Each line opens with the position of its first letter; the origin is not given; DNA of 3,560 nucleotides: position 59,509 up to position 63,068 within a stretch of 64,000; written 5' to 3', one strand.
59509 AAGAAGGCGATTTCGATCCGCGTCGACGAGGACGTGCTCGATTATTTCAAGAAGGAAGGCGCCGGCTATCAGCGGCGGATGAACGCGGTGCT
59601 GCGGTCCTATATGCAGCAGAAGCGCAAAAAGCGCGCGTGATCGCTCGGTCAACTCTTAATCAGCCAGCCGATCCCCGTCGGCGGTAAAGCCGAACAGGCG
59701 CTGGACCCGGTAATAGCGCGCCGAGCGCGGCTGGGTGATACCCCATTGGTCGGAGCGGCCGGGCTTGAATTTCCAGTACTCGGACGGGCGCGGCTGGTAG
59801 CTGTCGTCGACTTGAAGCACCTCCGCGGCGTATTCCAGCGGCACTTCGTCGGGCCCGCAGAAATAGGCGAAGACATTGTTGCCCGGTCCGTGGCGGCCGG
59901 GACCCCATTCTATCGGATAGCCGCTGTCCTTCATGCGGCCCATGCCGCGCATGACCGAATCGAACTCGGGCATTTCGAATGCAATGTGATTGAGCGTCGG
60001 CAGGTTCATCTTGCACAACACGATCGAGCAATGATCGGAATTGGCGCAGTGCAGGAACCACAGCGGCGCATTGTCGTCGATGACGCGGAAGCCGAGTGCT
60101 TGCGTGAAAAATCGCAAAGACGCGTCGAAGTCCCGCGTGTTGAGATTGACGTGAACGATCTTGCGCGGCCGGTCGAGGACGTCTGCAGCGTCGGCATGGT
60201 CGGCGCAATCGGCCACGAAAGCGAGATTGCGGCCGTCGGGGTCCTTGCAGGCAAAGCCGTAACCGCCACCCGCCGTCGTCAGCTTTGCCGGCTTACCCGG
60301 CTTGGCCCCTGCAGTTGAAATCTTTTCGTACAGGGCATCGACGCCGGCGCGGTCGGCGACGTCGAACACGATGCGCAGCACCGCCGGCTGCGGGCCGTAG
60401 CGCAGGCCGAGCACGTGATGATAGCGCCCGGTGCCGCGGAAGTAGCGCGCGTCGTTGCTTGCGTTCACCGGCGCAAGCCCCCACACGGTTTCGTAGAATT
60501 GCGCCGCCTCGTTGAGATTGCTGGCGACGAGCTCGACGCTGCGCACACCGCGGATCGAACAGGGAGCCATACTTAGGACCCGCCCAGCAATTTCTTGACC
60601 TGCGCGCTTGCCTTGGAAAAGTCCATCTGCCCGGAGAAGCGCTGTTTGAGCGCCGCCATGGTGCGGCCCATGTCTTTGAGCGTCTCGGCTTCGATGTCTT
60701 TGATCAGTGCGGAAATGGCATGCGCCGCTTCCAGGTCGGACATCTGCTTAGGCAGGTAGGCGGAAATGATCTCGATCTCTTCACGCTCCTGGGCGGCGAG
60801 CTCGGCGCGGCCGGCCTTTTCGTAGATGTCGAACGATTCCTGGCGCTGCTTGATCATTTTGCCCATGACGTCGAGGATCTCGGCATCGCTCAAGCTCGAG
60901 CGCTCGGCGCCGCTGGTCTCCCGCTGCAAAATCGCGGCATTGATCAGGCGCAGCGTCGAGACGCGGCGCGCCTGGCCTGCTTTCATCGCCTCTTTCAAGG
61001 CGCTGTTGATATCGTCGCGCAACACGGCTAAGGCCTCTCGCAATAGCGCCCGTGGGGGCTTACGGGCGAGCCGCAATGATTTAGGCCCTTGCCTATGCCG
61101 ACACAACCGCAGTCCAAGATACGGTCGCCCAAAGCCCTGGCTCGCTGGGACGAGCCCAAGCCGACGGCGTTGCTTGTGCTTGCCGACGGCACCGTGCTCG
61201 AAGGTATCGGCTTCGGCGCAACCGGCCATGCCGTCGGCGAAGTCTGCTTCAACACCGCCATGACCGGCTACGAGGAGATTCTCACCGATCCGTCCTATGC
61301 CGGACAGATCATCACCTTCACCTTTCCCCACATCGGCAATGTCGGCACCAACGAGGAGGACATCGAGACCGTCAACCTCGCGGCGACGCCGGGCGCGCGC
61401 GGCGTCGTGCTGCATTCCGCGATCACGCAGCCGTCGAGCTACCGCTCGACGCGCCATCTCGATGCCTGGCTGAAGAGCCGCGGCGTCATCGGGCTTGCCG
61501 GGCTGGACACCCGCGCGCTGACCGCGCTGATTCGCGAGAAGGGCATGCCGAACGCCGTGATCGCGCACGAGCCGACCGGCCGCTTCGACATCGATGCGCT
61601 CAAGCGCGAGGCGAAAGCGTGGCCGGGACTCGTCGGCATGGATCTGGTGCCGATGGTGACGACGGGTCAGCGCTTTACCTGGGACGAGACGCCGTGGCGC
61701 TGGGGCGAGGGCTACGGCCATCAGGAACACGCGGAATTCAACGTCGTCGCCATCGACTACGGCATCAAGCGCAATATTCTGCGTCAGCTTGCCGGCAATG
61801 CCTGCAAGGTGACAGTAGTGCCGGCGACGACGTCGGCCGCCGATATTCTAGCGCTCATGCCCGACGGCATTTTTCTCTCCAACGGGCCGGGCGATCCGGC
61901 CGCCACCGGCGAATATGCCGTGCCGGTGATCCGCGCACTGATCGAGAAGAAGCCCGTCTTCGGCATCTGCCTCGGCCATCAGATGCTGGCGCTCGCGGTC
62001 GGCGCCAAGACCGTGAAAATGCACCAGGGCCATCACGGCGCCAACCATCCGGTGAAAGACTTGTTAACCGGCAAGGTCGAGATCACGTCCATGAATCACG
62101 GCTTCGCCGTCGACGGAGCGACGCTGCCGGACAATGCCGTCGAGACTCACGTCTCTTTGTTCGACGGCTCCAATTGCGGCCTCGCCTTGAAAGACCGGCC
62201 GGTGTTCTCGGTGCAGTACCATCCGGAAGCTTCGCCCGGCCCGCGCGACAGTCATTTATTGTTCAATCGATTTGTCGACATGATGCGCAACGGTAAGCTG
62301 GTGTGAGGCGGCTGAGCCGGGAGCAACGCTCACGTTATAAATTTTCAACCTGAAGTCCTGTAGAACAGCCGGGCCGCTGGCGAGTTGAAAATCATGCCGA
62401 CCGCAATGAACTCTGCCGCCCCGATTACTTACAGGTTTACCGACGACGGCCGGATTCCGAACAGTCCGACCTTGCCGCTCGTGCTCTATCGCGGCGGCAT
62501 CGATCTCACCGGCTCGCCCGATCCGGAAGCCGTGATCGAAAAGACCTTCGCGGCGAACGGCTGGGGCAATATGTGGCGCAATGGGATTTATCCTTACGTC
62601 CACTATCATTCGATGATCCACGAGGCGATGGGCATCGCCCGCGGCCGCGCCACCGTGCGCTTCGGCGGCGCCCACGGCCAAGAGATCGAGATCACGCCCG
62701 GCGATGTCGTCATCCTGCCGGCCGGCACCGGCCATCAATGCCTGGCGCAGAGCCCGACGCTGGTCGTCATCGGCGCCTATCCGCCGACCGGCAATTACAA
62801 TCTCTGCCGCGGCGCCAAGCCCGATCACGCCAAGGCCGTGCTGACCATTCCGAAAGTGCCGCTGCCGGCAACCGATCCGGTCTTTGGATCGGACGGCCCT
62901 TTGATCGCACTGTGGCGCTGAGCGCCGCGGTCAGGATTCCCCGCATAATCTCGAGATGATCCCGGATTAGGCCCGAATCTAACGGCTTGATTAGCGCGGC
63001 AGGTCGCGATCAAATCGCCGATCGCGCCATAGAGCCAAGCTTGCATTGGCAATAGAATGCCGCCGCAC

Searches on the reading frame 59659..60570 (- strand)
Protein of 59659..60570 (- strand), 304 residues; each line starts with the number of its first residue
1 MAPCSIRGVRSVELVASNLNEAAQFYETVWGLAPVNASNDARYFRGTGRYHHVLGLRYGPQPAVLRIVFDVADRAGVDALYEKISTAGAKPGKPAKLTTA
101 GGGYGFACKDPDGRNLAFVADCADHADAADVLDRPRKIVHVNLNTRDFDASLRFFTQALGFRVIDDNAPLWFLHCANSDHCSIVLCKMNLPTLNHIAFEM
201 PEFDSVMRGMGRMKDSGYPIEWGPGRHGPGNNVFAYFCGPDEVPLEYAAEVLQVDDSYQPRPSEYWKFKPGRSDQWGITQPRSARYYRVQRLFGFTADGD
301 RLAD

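Call 18: search_protein_families(library=pfam, proteins=[window:59659-60570:-], max_evalue=0.001)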
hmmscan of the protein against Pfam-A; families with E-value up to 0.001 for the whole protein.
window:59659-60570:- (304 aa): 4 families
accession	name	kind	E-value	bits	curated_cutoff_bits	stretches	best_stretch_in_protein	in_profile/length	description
PF00903.31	Glyoxalase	-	1.1e-22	81.1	20.6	2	137-246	1-120/121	Glyoxalase/Bleomycin resistance protein/Dioxygenase superfamily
PF22677.2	Ble-like_N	-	4.3e-07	30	24.5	1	137-165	1-29/41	Bleomycin resistance protein-like N-terminal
PF18029.7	Glyoxalase_6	-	6.1e-06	27.3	23.6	0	16-116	6-103/106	Glyoxalase-like domain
PF13669.12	Glyoxalase_4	-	0.00019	22.1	27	0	186-234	63-107/109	Glyoxalase/Bleomycin resistance protein/Dioxygenase superfamily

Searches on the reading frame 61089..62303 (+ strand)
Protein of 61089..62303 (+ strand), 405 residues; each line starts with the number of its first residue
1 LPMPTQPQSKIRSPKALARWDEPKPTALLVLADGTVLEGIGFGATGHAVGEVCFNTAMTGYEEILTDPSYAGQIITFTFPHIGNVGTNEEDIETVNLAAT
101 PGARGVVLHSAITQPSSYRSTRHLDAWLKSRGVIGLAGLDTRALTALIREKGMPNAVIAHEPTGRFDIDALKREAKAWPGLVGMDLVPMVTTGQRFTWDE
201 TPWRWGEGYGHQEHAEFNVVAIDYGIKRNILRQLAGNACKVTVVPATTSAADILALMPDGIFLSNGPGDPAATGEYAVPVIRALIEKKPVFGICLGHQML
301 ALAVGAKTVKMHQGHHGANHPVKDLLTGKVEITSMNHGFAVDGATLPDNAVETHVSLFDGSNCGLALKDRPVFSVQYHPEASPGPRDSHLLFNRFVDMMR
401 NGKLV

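Call 18: search_protein_families(library=pfam, proteins=[window:61089-62303:+], max_evalue=0.001)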
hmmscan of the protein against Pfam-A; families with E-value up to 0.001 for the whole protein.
window:61089-62303:+ (405 aa): 3 families
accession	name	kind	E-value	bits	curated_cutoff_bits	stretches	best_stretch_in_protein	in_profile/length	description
PF00117.34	GATase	-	1.1e-53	182.2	22.8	1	221-397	2-189/190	Glutamine amidotransferase class-I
PF00988.28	CPSase_sm_chain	-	3.9e-48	162.9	27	1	29-158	1-126/126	Carbamoyl-phosphate synthase small chain, CPSase domain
PF07722.19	Peptidase_C26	-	7.9e-06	26.2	20.5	1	279-316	96-134/219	Peptidase C26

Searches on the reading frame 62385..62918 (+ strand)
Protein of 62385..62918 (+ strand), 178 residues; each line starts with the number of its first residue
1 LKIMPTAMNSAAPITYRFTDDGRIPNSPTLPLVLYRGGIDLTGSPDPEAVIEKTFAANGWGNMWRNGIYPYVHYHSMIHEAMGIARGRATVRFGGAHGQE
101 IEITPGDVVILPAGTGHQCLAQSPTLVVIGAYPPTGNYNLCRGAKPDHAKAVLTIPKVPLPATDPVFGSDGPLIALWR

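Call 18: search_protein_families(library=pfam, proteins=[window:62385-62918:+], max_evalue=0.001)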
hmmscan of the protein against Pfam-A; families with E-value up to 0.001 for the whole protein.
window:62385-62918:+ (178 aa): 3 families
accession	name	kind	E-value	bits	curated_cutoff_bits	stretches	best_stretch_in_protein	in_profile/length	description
PF07883.17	Cupin_2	-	4.7e-06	26.7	27.2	1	72-123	13-60/70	Cupin domain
PF00190.28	Cupin_1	-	0.00011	22.3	22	1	66-130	43-112/151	Cupin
PF12852.13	Cupin_6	-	0.00013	22.2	26.7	1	84-125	40-79/183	Cupin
